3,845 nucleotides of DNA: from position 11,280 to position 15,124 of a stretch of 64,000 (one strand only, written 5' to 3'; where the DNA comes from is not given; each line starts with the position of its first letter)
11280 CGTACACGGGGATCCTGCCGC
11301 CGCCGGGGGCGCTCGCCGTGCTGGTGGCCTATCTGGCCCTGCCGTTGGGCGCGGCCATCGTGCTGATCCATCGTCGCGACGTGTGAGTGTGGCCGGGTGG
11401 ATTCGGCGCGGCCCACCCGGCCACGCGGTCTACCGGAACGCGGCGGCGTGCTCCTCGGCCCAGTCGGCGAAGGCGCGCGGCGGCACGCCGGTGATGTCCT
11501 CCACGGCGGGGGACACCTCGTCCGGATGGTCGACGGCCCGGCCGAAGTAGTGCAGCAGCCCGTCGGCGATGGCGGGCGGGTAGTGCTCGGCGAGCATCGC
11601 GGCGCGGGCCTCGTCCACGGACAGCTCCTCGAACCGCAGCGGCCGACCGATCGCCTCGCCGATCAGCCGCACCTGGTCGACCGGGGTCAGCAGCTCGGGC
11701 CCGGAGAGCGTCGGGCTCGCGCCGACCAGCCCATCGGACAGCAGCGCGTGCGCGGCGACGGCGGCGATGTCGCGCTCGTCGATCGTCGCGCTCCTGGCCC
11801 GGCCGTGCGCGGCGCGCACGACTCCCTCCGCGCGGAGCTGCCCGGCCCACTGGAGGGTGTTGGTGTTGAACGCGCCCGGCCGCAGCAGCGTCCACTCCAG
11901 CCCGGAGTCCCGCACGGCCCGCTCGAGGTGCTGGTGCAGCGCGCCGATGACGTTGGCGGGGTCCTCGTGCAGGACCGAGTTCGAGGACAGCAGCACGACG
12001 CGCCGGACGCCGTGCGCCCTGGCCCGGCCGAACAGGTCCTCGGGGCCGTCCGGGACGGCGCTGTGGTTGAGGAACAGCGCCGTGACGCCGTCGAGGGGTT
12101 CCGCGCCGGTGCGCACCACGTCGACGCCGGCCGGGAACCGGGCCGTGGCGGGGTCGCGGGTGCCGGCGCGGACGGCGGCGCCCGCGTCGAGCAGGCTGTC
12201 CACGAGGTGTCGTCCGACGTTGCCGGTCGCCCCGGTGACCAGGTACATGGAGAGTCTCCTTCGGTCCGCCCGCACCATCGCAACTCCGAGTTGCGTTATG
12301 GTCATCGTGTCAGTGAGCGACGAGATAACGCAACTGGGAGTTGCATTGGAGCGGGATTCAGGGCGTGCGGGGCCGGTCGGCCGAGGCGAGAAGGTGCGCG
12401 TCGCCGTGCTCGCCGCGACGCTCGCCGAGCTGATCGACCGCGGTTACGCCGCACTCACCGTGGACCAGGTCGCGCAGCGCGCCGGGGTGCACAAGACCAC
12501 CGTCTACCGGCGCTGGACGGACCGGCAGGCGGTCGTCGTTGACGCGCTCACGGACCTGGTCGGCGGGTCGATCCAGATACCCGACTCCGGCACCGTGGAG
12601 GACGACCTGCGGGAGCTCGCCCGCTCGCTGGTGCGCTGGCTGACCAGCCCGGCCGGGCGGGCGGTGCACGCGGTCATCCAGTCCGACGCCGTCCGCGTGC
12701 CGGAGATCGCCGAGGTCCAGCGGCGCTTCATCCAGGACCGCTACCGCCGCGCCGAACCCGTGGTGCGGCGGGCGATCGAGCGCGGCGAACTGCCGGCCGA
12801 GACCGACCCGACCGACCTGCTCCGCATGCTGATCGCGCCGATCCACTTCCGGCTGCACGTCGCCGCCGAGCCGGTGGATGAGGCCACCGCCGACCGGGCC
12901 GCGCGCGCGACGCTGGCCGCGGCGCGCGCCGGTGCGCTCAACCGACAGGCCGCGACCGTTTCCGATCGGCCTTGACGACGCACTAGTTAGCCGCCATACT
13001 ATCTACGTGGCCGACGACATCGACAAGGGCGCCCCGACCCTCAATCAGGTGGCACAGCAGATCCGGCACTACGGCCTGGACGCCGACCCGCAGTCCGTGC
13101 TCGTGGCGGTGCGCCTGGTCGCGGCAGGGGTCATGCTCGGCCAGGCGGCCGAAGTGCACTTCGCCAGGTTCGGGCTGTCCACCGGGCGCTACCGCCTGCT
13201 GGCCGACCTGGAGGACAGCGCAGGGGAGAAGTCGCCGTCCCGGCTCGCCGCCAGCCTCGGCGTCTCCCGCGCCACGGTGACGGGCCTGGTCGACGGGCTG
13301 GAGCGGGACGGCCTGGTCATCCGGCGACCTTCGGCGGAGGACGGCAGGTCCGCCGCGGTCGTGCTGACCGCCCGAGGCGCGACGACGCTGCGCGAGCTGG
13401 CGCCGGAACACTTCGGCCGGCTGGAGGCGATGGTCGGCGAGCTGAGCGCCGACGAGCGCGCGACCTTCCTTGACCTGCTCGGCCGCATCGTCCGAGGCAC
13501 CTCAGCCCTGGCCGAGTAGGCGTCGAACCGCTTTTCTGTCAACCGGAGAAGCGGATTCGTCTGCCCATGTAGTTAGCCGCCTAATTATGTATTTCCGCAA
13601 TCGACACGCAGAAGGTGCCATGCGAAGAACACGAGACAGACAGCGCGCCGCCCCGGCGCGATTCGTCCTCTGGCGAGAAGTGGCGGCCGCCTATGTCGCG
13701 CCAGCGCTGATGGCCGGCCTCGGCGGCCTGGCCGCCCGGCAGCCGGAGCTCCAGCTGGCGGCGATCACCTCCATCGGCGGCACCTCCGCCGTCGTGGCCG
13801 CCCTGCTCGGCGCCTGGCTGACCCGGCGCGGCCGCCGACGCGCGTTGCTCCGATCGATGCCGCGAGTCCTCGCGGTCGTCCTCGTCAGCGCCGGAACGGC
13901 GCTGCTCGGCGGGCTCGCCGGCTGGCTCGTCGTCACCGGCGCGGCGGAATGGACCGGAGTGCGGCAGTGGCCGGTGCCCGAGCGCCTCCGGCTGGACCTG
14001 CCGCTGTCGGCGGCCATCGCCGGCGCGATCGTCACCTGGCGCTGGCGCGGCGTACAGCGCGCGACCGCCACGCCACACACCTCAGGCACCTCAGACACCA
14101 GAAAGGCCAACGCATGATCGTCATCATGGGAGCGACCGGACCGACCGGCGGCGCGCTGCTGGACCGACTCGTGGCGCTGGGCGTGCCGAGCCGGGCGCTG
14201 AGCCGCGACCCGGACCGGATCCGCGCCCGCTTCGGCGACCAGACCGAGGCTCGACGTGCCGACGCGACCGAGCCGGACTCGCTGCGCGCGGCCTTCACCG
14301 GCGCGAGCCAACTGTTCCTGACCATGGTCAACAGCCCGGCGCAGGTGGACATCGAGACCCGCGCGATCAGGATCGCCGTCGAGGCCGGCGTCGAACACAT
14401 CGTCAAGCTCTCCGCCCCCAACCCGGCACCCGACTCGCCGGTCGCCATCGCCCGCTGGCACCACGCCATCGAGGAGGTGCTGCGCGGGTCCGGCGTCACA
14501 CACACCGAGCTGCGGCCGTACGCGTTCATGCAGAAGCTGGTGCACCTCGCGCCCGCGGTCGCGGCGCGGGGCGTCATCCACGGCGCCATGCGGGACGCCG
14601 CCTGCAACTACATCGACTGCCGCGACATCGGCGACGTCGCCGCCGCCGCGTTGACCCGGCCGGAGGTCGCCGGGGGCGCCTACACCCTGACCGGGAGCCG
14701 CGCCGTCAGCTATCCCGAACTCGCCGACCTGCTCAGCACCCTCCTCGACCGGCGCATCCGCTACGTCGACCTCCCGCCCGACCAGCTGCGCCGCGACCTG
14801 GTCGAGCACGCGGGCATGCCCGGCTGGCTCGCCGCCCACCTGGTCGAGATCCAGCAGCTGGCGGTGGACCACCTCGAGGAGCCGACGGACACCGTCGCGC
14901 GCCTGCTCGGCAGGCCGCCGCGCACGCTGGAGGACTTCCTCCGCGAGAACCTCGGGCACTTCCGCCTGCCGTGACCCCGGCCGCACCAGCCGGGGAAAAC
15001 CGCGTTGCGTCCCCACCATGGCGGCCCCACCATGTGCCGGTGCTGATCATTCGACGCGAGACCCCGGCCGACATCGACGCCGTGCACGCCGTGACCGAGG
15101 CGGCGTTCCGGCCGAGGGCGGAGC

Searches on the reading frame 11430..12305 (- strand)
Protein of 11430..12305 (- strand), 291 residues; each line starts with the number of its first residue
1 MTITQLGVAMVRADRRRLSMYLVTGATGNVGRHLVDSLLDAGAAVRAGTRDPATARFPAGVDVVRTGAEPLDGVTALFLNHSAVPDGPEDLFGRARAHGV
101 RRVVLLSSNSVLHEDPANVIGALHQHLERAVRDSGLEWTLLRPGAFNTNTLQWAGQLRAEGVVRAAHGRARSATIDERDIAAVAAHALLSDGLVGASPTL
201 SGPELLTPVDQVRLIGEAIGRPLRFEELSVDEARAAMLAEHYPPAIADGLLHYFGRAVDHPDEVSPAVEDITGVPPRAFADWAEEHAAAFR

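Call 14: search_protein_families(library=pfam, proteins=[window:11430-12305:-])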
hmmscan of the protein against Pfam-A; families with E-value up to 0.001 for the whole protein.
window:11430-12305:- (291 aa): 3 families
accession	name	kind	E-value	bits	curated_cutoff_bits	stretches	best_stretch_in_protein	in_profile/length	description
PF13460.12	NAD_binding_10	-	1.6e-17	64.4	27.2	1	25-189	1-182/184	NAD(P)H-binding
PF05368.20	NmrA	-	8.1e-10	39.2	27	1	22-245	6-255/298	NmrA-like family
PF01370.27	Epimerase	-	3.3e-06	27.1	20.9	1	22-58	2-38/240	NAD dependent epimerase/dehydratase family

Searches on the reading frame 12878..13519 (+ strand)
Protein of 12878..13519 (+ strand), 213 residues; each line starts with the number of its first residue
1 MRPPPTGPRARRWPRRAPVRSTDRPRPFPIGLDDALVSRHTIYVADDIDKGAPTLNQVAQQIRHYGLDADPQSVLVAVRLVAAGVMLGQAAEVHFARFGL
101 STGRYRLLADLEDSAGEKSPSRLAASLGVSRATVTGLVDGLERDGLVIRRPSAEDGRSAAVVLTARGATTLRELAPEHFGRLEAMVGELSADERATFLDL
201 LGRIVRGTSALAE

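Call 14: search_protein_families(library=pfam, proteins=[window:12878-13519:+])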
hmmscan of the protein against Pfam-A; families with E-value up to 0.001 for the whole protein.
window:12878-13519:+ (213 aa): 6 families
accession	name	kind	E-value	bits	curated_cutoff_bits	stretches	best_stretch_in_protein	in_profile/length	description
PF12802.13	MarR_2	-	2.5e-12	47.2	27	1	99-158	2-61/61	MarR family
PF01047.28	MarR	-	3.8e-11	43.2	24.6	1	101-158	2-58/59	MarR family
PF01325.25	Fe_dep_repress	-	5.3e-06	27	26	1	111-151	16-56/60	Iron dependent repressor, N-terminal DNA binding domain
PF25213.1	HVO_A0261_N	-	3e-05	24.3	35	1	100-174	9-74/86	HVO_A0261 N-terminal domain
PF09339.16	HTH_IclR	-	0.00053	20.1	22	0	111-148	12-49/52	IclR helix-turn-helix domain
PF13463.12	HTH_27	-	0.00083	20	22.2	0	111-167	12-68/68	Winged helix DNA-binding domain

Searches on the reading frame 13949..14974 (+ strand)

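Call 4: search_protein_families(library=pfam, proteins=[window:13949-14974:+])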
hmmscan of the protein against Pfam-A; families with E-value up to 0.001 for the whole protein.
window:13949-14974:+ (341 aa): 2 families
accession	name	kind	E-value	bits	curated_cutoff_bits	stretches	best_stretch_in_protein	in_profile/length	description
PF05368.20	NmrA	-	5.8e-22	79.1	27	1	55-330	3-297/298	NmrA-like family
PF13460.12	NAD_binding_10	-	9.9e-17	61.8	27.2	1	61-236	1-182/184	NAD(P)H-binding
